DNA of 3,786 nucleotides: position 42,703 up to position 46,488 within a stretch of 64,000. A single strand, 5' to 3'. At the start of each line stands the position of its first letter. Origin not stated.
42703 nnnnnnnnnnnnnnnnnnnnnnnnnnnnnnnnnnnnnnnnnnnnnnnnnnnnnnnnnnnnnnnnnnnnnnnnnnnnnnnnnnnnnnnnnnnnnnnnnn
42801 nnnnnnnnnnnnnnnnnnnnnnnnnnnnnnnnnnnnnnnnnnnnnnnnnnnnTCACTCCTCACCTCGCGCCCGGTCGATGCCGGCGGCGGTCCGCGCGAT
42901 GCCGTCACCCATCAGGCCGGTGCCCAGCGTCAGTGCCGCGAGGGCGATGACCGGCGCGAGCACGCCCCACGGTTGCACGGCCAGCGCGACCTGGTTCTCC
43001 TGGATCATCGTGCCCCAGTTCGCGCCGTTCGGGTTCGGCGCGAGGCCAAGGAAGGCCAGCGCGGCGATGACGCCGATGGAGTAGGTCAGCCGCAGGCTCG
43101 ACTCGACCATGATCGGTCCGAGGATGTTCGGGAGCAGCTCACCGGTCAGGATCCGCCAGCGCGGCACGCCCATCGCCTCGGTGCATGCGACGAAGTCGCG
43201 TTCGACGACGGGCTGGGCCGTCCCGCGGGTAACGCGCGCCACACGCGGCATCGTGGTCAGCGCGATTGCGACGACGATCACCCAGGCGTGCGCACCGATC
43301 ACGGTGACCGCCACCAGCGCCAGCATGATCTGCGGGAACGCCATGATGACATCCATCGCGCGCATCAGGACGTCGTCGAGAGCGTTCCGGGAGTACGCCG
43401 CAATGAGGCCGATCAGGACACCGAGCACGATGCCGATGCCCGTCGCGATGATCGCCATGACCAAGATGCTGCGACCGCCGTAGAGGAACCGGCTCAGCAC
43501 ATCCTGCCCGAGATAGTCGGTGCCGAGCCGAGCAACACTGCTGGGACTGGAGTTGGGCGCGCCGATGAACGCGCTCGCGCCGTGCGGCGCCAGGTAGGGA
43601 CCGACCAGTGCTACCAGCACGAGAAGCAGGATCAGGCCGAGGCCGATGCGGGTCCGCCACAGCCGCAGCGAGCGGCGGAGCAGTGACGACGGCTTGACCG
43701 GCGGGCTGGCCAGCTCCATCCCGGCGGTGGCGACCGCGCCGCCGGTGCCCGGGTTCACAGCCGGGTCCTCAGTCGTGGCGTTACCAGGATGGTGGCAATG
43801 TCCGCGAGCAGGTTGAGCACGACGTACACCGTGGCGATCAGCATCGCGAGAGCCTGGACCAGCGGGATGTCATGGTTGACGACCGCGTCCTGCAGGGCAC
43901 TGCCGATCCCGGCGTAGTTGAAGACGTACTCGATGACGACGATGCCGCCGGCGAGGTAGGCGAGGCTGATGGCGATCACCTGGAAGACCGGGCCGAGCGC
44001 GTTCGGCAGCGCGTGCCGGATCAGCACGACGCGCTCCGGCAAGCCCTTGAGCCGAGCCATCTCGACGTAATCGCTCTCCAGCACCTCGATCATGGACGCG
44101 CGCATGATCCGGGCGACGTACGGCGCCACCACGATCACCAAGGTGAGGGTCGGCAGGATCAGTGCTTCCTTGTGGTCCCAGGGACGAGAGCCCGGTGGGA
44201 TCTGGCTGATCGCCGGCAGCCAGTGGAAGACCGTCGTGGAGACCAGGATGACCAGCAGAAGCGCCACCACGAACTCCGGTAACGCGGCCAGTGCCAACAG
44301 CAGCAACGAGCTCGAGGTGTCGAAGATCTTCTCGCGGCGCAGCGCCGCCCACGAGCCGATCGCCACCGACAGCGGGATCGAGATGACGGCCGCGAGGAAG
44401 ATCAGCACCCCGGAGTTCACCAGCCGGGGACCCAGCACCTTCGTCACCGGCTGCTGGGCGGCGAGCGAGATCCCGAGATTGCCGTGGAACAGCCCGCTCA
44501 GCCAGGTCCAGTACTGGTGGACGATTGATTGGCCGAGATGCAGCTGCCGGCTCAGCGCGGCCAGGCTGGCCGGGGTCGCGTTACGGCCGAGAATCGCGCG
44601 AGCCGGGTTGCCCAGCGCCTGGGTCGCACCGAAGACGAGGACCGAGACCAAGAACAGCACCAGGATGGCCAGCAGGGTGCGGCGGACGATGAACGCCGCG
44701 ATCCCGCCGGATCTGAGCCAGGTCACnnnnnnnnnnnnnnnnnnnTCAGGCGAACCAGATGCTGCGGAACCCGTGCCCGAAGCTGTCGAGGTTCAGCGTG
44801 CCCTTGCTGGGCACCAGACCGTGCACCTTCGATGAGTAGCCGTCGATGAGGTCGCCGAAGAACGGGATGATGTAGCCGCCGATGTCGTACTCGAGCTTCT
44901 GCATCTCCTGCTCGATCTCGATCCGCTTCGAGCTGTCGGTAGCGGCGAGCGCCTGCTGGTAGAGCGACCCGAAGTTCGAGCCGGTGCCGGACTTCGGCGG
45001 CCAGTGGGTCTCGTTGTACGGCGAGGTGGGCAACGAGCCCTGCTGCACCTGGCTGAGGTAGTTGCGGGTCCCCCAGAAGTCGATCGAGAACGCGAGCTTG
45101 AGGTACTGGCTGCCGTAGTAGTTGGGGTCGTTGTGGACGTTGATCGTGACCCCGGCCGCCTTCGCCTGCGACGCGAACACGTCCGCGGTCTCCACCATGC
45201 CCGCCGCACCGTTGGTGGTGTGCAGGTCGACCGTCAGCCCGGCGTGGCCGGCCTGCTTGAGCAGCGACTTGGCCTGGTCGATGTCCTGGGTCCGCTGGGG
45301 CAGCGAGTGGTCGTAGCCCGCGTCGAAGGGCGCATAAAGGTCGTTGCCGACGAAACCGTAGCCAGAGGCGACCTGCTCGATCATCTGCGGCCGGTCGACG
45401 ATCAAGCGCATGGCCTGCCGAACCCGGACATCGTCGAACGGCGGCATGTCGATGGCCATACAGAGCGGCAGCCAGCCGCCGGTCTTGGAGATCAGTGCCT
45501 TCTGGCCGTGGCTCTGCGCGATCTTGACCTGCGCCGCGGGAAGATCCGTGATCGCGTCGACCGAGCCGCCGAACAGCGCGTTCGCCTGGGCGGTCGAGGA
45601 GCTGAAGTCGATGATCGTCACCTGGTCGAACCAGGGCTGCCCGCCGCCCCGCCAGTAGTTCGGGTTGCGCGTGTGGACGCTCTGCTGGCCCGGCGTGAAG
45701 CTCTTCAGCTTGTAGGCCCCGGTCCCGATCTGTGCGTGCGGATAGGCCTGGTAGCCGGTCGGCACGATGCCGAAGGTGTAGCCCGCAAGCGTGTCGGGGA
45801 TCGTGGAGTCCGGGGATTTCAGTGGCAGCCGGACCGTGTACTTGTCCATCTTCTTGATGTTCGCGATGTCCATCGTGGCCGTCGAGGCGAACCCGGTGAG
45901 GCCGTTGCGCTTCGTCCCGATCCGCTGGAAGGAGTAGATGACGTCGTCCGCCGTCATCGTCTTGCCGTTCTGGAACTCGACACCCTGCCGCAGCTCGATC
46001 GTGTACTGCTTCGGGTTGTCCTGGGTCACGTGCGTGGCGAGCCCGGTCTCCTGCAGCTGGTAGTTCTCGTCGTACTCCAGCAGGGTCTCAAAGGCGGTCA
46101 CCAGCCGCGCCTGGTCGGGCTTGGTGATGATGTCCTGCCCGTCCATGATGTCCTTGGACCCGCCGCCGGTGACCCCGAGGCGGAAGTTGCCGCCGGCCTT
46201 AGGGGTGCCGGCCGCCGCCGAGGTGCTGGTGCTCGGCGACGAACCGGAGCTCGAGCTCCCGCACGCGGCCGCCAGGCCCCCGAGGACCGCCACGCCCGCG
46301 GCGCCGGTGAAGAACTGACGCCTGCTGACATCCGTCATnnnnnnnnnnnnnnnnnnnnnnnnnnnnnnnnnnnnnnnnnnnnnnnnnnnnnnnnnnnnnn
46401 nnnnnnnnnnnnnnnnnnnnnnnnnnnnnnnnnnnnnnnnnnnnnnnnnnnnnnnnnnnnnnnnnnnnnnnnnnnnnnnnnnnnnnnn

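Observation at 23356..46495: Shared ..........-like box in four promoter regions of the choline/betaine genes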

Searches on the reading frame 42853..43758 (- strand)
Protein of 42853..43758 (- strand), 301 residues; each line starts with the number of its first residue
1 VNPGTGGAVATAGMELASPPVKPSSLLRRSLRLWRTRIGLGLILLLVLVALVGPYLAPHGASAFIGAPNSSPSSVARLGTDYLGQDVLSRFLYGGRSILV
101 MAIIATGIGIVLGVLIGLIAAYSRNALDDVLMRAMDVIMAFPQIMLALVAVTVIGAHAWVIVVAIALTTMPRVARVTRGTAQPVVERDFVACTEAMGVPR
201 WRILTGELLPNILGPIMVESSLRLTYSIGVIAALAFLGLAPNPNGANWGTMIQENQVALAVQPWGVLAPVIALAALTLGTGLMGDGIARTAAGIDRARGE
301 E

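Call 11: search_protein_families(library=pfam, proteins=[window:42853-43758:-])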
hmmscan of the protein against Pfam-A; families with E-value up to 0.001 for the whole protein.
window:42853-43758:- (301 aa): 2 families
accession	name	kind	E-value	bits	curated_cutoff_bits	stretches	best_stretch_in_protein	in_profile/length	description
PF00528.27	BPD_transp_1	-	6.2e-25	88.4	26.4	1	113-284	1-175/184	Binding-protein-dependent transport system inner membrane component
PF12911.12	OppC_N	-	6.1e-05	23.3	23.9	1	38-60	18-40/53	N-terminal TM domain of oligopeptide transport permease C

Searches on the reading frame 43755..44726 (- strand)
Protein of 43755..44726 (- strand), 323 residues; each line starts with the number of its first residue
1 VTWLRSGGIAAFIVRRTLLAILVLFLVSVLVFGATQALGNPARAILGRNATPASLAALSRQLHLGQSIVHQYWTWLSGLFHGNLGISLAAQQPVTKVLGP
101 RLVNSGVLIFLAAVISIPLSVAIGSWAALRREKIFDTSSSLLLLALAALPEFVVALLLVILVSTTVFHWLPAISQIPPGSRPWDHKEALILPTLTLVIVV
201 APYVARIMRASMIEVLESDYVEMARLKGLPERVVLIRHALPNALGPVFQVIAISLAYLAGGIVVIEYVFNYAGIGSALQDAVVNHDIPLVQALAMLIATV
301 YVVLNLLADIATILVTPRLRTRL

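Call 11: search_protein_families(library=pfam, proteins=[window:43755-44726:-])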
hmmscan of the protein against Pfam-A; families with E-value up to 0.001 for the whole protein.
window:43755-44726:- (323 aa): 2 families
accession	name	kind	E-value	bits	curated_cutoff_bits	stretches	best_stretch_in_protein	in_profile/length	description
PF00528.27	BPD_transp_1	-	8.6e-34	117.3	26.4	1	121-320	2-183/184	Binding-protein-dependent transport system inner membrane component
PF19300.4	BPD_transp_1_N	-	2.4e-13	50.7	23.8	1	11-83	3-76/114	Binding-prot-dependent transport system membrane comp, N-term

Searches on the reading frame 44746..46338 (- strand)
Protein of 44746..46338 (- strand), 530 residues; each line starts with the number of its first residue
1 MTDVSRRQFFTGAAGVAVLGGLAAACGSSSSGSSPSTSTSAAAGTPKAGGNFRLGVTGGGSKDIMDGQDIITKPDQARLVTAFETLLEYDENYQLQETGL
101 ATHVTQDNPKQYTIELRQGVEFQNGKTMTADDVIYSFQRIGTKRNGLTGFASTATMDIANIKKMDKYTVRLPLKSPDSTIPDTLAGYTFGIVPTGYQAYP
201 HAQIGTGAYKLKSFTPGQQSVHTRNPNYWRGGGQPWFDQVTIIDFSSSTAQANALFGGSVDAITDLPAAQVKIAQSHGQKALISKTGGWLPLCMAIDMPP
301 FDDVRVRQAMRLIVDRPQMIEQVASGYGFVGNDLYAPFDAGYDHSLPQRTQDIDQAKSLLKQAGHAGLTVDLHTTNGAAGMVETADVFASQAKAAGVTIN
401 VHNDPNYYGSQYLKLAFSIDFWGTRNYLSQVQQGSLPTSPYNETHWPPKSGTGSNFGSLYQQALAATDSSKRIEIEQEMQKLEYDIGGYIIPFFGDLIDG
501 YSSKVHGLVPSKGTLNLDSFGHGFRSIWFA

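Call 55: search_protein_families(library=pfam, proteins=[window:44746-46338:-])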
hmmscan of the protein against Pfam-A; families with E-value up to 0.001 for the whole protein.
window:44746-46338:- (530 aa): 1 family
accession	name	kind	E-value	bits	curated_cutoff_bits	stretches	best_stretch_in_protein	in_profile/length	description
PF00496.27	SBP_bac_5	-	7.8e-70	236.3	32.4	1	99-422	5-344/368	Bacterial extracellular solute-binding proteins, family 5 Middle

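Call 57: find_related_loci(query=window:44746-46338:-, collection=metagenome_contigs, flank=6000)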
Query window:44746-46338:- (530 aa) in metagenome_contigs; peptide patterns used: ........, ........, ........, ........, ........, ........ (x = any residue, [..] = any of these).
270 stretches matched a pattern; 187 encode a relative of the query (tblastn E <= 1e-3); the best 80 are kept; 80 distinct loci.
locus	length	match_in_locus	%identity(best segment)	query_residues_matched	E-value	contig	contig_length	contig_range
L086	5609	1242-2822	81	1-530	0e+0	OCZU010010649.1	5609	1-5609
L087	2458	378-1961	82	1-529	0e+0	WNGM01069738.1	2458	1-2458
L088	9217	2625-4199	78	1-529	0e+0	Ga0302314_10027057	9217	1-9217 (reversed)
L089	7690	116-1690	78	1-529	0e+0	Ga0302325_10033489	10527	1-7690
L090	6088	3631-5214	81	1-529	0e+0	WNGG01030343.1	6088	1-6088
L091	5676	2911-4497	79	1-529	0e+0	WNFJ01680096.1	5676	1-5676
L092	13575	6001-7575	78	1-529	0e+0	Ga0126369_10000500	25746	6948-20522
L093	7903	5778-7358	80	1-529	0e+0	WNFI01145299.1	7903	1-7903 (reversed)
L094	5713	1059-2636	80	1-529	0e+0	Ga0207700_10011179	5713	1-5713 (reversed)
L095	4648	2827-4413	80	1-529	0e+0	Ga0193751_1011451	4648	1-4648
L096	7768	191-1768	80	1-529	0e+0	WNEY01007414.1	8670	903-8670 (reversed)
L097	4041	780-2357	80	1-529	0e+0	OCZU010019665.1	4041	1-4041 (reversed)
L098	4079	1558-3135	81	1-530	0e+0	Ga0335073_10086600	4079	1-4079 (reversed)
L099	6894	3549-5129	78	1-529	0e+0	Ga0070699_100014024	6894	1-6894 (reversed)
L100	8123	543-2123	77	1-529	0e+0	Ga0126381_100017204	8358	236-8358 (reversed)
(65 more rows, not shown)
